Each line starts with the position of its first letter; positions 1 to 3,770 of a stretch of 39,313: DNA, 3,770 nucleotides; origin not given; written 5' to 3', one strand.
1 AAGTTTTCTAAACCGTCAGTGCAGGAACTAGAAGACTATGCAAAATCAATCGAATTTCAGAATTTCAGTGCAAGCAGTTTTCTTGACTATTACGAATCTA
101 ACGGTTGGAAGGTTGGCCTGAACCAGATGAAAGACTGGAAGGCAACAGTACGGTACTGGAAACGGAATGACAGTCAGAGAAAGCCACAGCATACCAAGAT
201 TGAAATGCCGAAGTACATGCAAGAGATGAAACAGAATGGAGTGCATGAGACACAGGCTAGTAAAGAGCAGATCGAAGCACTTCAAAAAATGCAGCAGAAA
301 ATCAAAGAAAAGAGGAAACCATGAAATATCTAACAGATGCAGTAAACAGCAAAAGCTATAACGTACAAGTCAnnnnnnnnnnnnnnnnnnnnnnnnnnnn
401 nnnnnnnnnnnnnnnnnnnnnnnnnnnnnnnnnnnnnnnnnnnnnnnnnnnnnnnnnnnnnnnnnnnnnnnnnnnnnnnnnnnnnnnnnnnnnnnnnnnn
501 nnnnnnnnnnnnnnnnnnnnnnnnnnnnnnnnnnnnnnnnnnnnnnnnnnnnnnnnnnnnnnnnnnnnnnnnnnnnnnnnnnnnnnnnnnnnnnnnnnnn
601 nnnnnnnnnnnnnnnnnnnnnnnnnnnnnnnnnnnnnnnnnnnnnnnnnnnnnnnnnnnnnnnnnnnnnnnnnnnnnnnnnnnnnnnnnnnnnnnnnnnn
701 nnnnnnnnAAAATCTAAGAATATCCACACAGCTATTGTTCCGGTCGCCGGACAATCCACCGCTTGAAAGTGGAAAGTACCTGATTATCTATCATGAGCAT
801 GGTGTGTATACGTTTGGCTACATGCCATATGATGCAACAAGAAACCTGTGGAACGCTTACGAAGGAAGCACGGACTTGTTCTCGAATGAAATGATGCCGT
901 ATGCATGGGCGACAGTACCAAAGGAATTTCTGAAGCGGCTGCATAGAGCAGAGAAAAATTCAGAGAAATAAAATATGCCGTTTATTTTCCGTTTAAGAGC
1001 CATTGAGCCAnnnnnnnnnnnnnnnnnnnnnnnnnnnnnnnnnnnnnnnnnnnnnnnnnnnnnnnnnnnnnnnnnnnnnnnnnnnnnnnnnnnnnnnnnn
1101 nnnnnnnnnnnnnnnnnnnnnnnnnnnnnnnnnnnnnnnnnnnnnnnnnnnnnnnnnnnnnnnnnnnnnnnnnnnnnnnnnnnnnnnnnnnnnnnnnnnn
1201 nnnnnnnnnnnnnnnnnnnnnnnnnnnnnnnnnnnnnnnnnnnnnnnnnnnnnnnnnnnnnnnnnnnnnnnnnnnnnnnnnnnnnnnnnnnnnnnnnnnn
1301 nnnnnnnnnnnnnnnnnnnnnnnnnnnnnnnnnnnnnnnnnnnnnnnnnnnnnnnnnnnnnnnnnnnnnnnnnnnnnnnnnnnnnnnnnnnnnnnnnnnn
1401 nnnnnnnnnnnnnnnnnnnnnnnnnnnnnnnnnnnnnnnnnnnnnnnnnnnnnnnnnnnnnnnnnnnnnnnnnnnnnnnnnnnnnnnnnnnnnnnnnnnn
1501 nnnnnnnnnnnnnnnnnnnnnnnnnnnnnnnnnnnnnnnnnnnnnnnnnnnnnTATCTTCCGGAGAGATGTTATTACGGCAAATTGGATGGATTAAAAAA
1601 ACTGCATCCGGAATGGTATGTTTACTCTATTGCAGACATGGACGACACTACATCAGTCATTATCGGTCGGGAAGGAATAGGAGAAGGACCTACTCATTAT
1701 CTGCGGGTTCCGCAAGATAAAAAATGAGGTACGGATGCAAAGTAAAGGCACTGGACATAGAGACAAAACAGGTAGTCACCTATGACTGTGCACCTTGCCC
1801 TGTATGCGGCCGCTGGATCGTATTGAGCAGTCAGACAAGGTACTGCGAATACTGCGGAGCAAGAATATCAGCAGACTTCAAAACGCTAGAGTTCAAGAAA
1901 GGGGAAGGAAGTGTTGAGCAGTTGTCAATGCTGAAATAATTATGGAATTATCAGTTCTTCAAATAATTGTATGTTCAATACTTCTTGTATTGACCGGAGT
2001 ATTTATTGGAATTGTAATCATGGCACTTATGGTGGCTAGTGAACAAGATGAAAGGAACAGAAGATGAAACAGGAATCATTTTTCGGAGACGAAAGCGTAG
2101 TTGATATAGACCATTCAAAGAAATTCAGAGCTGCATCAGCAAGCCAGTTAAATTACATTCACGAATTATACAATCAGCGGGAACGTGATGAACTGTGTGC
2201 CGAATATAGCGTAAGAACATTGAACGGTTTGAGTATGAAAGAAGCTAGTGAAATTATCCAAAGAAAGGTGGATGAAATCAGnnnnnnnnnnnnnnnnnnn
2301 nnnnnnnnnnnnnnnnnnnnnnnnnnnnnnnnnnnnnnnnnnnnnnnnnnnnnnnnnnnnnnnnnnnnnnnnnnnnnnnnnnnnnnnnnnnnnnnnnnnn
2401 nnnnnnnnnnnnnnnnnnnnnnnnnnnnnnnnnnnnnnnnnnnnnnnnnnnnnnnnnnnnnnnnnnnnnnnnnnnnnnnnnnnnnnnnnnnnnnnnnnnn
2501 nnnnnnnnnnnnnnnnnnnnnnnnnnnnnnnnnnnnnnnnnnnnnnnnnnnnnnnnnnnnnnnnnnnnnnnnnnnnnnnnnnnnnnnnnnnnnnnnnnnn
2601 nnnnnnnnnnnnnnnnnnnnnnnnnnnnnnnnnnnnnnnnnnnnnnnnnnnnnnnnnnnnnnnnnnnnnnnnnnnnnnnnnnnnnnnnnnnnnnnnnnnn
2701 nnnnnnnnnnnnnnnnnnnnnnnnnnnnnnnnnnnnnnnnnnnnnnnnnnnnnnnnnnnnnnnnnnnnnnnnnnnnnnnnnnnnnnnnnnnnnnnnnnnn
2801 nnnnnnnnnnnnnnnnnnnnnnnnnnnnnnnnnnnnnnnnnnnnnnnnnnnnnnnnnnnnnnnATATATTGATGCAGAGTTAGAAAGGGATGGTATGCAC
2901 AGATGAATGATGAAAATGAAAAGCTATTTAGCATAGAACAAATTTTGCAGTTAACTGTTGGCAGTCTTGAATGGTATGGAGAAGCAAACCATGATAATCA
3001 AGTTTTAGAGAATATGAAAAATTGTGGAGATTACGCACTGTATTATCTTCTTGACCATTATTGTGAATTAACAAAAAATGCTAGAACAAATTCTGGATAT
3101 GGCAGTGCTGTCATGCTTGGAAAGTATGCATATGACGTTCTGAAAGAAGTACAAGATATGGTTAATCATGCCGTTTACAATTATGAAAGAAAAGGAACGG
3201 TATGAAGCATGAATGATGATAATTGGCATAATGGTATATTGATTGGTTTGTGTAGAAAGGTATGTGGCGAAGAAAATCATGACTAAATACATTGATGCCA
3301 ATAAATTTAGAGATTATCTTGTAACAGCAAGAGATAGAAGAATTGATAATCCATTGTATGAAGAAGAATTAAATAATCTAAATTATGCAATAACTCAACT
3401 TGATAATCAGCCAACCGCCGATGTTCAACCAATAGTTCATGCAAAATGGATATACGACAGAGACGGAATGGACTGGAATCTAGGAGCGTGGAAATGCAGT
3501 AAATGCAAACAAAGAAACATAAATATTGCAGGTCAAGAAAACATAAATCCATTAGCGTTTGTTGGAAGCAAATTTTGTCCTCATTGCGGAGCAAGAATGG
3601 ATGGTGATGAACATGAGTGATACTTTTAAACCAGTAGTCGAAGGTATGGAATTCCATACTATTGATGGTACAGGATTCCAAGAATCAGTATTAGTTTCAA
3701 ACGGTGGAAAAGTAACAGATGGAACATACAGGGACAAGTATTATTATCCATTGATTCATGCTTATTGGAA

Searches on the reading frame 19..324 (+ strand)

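Call 55: search_protein_families(library=phrogs, proteins=[window:19-324:+], max_evalue=0.001)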
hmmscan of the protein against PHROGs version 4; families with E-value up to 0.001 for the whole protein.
window:19-324:+ (101 aa): 2 families
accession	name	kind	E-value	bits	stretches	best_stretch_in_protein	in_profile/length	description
phrog_15768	-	unknown function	2.1e-17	64.9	1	3-99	136-224/228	-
phrog_28809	-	unknown function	5e-07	30.6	1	10-54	142-187/211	-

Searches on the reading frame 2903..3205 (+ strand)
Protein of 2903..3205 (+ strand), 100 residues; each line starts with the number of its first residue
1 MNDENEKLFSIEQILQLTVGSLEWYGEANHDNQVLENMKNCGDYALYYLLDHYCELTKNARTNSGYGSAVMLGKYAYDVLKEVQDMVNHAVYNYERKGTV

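Call 55: search_protein_families(library=phrogs, proteins=[window:2903-3205:+], max_evalue=0.001)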
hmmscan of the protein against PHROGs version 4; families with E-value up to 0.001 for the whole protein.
window:2903-3205:+ (100 aa): 1 family
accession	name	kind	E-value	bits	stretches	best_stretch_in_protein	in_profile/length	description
phrog_26337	-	unknown function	1.8e-05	25.6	1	11-73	10-72/92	-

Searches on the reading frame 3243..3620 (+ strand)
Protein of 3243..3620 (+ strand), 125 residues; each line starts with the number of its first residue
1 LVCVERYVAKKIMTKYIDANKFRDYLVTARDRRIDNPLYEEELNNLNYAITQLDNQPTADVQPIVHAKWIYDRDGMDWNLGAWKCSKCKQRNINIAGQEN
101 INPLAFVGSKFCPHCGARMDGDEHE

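Call 55: search_protein_families(library=phrogs, proteins=[window:3243-3620:+], max_evalue=0.001)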
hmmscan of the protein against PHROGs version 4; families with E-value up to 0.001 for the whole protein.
window:3243-3620:+ (125 aa): 1 family
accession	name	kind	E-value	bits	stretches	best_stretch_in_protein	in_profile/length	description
phrog_22543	-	unknown function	4.2e-06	28.2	1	51-123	39-101/105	-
